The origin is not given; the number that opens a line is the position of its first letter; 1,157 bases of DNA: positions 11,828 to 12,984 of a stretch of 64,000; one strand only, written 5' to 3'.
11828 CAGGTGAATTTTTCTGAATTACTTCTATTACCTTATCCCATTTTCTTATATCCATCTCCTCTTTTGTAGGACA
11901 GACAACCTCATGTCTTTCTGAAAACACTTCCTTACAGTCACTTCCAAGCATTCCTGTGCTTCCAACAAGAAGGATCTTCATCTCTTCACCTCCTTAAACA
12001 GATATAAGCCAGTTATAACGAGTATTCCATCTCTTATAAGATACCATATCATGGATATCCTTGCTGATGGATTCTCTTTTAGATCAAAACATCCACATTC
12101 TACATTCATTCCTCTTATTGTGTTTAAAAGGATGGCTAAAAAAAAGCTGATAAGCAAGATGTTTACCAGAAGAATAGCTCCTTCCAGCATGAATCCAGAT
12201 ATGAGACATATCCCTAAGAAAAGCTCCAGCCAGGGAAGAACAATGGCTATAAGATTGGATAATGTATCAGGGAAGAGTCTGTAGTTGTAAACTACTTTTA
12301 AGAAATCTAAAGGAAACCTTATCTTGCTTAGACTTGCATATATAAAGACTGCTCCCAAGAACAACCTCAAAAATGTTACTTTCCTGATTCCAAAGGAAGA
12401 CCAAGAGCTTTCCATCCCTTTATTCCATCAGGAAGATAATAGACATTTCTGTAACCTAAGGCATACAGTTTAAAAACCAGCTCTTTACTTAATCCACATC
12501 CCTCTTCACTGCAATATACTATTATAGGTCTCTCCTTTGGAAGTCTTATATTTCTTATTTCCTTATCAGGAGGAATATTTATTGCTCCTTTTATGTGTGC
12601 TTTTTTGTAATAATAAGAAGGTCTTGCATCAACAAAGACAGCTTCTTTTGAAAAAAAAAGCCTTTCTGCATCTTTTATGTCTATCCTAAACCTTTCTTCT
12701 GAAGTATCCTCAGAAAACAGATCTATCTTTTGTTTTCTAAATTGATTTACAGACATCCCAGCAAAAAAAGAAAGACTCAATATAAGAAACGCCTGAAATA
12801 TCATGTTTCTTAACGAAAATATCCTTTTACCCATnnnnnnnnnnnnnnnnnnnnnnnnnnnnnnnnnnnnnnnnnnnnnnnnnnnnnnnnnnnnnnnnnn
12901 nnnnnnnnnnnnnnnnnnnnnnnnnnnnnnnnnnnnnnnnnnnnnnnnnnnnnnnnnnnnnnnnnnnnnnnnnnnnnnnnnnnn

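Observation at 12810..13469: In-frame UGA at the conserved Cys of a DUF1573 protein, with a SECIS-like hairpin 11 nt downstream: candidate new selenoprotein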

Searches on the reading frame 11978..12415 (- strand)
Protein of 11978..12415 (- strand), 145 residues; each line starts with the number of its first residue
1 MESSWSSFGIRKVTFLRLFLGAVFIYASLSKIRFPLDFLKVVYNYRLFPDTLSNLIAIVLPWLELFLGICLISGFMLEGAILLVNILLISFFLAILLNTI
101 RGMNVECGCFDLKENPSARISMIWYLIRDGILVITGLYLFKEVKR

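Call 41: search_protein_families(library=ncbifam, proteins=[window:11978-12415:-], max_evalue=0.001)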
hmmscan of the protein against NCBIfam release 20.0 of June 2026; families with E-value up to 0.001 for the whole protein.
window:11978-12415:- (145 aa): 1 family
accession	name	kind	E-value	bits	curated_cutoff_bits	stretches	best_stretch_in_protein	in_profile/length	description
NF045576.1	BT_3928_fam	equivalog_domain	1.2e-05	24.6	250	1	14-110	3-104/358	BT_3928 family protein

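Call 71: search_protein_families(library=pfam, proteins=[window:11978-12415:-], max_evalue=0.001)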
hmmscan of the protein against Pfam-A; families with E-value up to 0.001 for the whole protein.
window:11978-12415:- (145 aa): 2 families
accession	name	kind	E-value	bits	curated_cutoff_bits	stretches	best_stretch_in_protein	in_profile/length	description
PF07291.16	MauE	-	1.7e-24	87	27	1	14-139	6-125/128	Methylamine utilisation protein MauE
PF07681.17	DoxX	-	3e-05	25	23.6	1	14-93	3-82/85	DoxX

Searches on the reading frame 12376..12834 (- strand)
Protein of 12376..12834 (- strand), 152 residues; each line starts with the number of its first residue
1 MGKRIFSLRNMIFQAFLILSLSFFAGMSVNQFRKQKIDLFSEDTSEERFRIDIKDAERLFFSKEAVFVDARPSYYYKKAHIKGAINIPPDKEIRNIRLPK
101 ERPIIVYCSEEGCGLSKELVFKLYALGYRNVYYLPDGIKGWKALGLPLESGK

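Call 41: search_protein_families(library=ncbifam, proteins=[window:12376-12834:-], max_evalue=0.001)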
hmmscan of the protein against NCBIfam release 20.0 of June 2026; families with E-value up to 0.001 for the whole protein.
window:12376-12834:- (152 aa): 10 families
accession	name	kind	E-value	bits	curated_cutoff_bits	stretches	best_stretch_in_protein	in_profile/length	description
TIGR03865.1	PQQ_CXXCW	subfamily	6.5e-11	42.4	128.05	1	100-150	115-164/167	PQQ-dependent catabolism-associated CXXCW motif protein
NF045694.1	seleno_TsoB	exception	1e-10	40.3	805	1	24-150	19-158/572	rhodanese/DsbD fusion-like selenoprotein TsoB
NF041203.1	rhodanese_LYCAU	equivalog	1.6e-10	40.7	115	1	44-149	16-124/126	rhodanese-related (seleno)protein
NF045521.1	rhoda_near_glyco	subfamily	1.4e-09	37.9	145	1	61-146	28-113/144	rhodanese homology domain-containing protein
NF006444.0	PRK08762.1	equivalog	6.9e-08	31.5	449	1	45-150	11-116/387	molybdopterin-synthase adenylyltransferase MoeB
NF001195.0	PRK00162.1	equivalog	3.7e-06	27.2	102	1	50-143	6-98/108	thiosulfate sulfurtransferase GlpE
NF007627.0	PRK10287.1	equivalog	0.00013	22.2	102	1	66-132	22-89/104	thiosulfate sulfurtransferase PspE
NF008750.0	PRK11784.1-2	equivalog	0.00042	19.5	241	0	60-88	11-39/346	tRNA 2-selenouridine(34) synthase MnmH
NF033833.0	rhodan_ChrE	equivalog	0.00056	19.9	120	1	78-147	35-103/108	rhodanese family chromate resistance protein ChrE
TIGR02981.1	phageshock_pspE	exception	0.00058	20.1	126.3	1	66-130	20-85/101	thiosulfate sulfurtransferase PspE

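Call 71: search_protein_families(library=pfam, proteins=[window:12376-12834:-], max_evalue=0.001)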
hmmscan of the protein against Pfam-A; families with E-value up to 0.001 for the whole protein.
window:12376-12834:- (152 aa): 1 family
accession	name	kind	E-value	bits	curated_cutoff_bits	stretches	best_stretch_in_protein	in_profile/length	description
PF00581.25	Rhodanese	-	5.1e-17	62.6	22.2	1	55-143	4-101/102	Rhodanese-like domain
